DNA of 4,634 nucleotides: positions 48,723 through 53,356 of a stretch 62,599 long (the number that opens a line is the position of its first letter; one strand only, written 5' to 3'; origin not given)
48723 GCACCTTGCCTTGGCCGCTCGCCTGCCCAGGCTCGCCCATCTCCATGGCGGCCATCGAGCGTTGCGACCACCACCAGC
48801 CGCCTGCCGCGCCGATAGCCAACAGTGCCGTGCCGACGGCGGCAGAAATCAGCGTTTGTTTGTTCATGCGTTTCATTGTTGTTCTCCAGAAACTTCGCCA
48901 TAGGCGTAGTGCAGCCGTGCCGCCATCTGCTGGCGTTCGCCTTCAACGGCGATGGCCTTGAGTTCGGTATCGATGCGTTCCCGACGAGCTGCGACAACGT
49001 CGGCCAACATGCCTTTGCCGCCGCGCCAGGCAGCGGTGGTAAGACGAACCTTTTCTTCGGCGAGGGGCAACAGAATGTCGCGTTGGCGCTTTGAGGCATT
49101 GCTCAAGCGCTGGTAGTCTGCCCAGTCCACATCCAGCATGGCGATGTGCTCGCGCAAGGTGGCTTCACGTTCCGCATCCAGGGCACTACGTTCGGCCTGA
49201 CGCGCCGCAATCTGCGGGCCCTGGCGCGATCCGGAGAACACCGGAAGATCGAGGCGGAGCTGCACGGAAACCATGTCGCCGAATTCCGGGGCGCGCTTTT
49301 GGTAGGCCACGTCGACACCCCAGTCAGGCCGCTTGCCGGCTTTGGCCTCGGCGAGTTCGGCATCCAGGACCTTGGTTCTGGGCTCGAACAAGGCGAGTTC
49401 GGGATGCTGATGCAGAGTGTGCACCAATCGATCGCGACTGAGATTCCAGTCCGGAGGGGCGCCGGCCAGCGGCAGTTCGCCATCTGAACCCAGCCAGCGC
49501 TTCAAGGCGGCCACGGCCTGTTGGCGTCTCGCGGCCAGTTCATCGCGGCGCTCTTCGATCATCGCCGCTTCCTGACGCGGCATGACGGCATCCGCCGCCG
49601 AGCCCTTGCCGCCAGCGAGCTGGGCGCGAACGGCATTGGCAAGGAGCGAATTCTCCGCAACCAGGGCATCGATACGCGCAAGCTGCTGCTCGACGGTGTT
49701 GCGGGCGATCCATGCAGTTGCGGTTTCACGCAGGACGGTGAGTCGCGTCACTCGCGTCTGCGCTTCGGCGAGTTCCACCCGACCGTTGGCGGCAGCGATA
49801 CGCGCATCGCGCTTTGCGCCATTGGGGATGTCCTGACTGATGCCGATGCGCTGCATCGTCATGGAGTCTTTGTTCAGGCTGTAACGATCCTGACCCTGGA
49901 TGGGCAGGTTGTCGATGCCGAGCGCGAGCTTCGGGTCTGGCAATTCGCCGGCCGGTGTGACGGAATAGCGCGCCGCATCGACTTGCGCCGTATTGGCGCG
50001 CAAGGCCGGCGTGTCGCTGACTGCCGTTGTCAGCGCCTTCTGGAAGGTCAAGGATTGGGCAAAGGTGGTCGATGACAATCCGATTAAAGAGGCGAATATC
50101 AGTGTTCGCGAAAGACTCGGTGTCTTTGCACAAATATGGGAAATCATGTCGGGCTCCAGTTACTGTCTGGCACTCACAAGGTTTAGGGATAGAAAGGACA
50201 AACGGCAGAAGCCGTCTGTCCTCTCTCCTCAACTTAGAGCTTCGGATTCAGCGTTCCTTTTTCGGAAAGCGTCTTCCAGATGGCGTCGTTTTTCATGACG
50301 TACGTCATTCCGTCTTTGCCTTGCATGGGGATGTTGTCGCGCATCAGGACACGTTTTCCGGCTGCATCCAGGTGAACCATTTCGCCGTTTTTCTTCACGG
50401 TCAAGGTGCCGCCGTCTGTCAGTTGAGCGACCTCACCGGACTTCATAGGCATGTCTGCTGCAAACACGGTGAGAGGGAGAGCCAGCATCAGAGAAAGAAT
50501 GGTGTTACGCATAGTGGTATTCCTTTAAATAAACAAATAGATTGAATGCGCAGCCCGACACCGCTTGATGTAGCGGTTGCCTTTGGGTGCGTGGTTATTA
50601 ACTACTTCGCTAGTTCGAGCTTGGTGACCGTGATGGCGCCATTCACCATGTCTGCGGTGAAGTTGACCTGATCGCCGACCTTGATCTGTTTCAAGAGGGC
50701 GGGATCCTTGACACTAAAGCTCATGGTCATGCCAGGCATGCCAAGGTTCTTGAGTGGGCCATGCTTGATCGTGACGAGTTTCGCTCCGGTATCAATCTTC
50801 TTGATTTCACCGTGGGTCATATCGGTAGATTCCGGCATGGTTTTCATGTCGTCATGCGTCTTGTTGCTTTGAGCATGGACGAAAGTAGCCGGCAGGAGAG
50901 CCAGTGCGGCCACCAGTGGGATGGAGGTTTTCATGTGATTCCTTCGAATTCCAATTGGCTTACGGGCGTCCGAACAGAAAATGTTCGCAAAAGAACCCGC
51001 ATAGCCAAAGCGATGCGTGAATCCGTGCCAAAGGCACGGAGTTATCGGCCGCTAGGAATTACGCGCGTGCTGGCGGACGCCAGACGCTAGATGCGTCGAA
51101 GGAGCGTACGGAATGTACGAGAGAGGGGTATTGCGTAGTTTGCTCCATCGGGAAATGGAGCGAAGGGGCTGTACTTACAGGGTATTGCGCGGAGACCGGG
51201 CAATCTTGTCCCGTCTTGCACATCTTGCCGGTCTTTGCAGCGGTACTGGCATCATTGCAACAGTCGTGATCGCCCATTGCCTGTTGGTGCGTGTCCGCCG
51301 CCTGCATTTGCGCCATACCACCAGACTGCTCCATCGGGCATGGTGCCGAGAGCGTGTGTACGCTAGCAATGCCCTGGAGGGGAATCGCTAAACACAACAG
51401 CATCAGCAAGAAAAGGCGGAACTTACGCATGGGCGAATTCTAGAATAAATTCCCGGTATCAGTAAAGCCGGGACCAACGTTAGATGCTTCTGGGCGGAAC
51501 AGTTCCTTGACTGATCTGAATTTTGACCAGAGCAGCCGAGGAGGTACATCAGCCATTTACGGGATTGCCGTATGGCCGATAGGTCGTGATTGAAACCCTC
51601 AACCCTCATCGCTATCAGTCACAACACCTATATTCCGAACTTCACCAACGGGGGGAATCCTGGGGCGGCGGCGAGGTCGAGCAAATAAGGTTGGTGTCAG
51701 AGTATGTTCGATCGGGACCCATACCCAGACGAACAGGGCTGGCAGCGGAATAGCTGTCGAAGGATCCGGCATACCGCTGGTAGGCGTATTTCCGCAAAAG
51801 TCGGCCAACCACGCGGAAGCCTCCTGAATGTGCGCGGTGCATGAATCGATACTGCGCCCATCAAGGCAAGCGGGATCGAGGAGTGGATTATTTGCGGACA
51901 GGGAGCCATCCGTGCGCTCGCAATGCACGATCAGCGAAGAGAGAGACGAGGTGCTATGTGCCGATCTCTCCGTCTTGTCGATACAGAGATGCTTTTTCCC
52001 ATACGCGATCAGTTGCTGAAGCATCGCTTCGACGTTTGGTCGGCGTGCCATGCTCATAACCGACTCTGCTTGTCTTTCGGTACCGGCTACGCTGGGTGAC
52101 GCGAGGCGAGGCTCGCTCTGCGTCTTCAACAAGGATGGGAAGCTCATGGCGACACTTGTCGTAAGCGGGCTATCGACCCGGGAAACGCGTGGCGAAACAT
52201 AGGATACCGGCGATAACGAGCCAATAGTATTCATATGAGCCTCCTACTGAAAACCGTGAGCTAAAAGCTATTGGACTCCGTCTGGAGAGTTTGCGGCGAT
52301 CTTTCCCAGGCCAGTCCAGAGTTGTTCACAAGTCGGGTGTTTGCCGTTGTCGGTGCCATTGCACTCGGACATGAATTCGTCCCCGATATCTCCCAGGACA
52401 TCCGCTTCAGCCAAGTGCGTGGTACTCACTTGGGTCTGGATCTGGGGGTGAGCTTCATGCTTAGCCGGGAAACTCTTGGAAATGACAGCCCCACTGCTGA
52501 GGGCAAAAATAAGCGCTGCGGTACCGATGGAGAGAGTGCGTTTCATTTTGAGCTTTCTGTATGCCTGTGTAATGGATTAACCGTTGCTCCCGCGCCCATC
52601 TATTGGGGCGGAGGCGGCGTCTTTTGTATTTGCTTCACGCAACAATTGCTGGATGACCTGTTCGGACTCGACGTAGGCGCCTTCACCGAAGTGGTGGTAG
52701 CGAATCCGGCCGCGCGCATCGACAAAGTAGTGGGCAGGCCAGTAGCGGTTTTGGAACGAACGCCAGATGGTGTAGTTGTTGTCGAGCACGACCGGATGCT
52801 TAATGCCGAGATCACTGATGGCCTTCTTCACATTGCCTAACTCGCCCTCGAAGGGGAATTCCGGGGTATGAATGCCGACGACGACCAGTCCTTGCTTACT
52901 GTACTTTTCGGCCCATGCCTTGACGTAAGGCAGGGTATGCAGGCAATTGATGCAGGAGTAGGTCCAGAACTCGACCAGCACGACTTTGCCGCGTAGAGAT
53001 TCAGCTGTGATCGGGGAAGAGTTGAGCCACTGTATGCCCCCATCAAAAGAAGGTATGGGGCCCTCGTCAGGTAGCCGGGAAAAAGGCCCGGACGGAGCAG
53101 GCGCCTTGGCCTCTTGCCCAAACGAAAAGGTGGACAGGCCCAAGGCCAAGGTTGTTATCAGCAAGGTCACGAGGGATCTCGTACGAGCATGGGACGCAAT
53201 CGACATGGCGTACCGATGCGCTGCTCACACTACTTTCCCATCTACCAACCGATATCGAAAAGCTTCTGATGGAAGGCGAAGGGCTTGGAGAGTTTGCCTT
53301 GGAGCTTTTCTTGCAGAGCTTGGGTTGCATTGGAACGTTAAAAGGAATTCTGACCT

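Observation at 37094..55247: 18.2-kb copper/thiol-redox island with transposon-like ends but no transposase, 9 nt downstream of tRNA-Arg(CCG)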

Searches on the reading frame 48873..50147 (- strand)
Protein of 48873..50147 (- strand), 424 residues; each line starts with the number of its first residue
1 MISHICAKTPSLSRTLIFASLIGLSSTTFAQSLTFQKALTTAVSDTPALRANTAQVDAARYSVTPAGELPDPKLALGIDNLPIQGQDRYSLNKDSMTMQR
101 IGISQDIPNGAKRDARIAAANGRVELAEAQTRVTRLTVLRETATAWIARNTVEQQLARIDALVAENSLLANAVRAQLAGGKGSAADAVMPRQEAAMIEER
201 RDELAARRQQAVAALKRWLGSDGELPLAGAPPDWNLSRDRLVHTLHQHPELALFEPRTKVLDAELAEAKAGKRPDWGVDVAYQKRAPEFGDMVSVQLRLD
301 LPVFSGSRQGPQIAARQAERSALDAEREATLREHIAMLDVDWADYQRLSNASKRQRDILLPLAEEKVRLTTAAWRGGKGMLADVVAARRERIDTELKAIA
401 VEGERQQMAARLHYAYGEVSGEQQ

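Call 9: search_protein_families(library=pfam, proteins=[window:48873-50147:-], max_evalue=0.01)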
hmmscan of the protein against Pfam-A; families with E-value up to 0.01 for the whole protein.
window:48873-50147:- (424 aa): 1 family
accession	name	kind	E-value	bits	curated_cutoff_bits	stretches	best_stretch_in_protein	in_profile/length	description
PF02321.23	OEP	-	3.7e-33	115.4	22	2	244-417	8-187/187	Outer membrane efflux protein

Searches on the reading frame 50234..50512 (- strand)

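Call 8: search_protein_families(library=pfam, proteins=[window:50234-50512:-], max_evalue=0.01)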
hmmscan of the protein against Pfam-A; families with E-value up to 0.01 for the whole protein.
window:50234-50512:- (92 aa): 1 family
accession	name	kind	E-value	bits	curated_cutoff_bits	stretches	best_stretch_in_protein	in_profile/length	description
PF11525.13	CopK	-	3.4e-07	30.3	23.8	1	28-79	8-59/70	Copper resistance protein K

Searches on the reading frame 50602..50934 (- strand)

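Call 8: search_protein_families(library=pfam, proteins=[window:50602-50934:-], max_evalue=0.01)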
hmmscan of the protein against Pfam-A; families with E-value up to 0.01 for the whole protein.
window:50602-50934:- (110 aa): 1 family
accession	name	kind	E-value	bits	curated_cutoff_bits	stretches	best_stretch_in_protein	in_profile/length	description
PF11604.15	CusF_Ec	-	5.8e-27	93.8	27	1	38-107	2-71/72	Copper binding periplasmic protein CusF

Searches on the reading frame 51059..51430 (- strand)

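Call 8: search_protein_families(library=pfam, proteins=[window:51059-51430:-], max_evalue=0.01)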
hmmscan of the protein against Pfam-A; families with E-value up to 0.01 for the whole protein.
window:51059-51430:- (123 aa): 0 families

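Call 83: search_protein_families(library=ncbifam, proteins=[window:51059-51430:-], max_evalue=0.001)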
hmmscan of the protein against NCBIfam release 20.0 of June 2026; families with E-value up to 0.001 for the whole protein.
window:51059-51430:- (123 aa): 1 family
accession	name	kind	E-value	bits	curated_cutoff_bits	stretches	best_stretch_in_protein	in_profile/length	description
NF033807.0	CopL_fam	subfamily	5.6e-05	23.8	40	1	4-120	3-127/129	CopL family metal-binding regulatory protein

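Call 94: search_protein_families(library=padloc, proteins=[window:51059-51430:-], max_evalue=0.001)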
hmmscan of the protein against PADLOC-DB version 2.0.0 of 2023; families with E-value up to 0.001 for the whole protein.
window:51059-51430:- (123 aa): 0 families

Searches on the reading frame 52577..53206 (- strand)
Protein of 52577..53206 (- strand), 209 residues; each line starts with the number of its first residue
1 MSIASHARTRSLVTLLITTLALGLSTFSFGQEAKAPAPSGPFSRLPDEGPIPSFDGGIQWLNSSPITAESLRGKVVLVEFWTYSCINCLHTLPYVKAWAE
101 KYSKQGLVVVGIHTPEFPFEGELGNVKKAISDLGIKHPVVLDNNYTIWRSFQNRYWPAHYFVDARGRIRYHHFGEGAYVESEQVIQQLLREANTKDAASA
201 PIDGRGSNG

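Call 9: search_protein_families(library=pfam, proteins=[window:52577-53206:-], max_evalue=0.01)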
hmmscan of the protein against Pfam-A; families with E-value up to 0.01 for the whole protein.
window:52577-53206:- (209 aa): 3 families
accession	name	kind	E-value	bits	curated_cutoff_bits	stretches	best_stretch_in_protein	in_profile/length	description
PF00578.27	AhpC-TSA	-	1.5e-12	48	26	1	64-170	16-123/124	AhpC/TSA family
PF08534.16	Redoxin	-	1.5e-11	44.7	26.6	1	62-175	17-135/148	Redoxin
PF13905.12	Thioredoxin_8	-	2.7e-07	31.2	27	1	73-168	1-94/94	Thioredoxin-like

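Call 47: find_encoding_contigs(protein=window:52580-53206:-, flank=10000, max_places=6)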
Protein window:52580-53206:- (209 aa): 2 contigs read that carry it; 2 places shown.
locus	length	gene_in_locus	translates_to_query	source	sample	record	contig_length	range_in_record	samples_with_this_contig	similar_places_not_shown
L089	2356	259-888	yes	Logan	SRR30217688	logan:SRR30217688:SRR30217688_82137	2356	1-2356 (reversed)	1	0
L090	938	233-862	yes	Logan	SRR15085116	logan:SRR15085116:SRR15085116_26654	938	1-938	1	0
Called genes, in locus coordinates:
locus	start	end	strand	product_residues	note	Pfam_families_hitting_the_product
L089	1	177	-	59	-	?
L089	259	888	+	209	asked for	PF00578:AhpC-TSA, PF08534:Redoxin, PF13905:Thioredoxin_8 (weak)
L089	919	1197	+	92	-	-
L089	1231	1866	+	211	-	-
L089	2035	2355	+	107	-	?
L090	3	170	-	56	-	?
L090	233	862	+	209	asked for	PF00578:AhpC-TSA, PF08534:Redoxin, PF13905:Thioredoxin_8 (weak)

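Call 83: search_protein_families(library=ncbifam, proteins=[window:52577-53206:-], max_evalue=0.001)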
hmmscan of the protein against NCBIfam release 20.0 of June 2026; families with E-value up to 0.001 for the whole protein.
window:52577-53206:- (209 aa): 7 families
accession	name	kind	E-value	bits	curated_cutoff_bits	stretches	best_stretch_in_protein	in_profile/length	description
NF002854.0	PRK03147.1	subfamily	6.5e-15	55.5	170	1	61-180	50-164/176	thiol-disulfide oxidoreductase ResA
NF010625.0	PRK14018.1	equivalog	4.4e-08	32.1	522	1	72-194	55-174/521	bifunctional peptide-methionine (S)-S-oxide reductase MsrA/peptide-methionine (R)-S-oxide reductase MsrB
NF041202.1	StoA_CxxC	exception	6.2e-07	29.4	210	1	72-174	51-150/163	endospore biogenesis thiol-disulfide oxidoreductase StoA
TIGR00385.1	dsbE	subfamily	5.7e-06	26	123.15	1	69-178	59-160/173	DsbE family thiol:disulfide interchange protein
NF047697.1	ThioredTrxAClost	equivalog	1.7e-05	24.9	140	1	74-105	18-49/105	thioredoxin TrxA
NF033782.1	lipoprot_Omp28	subfamily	0.0001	21.6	150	1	73-117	37-82/264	Omp28 family outer membrane lipoprotein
NF041054.1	WAxxUGC_long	equivalog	0.00011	21.6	300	1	63-184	94-208/354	ResA-like WAxxUGC motif-containing protein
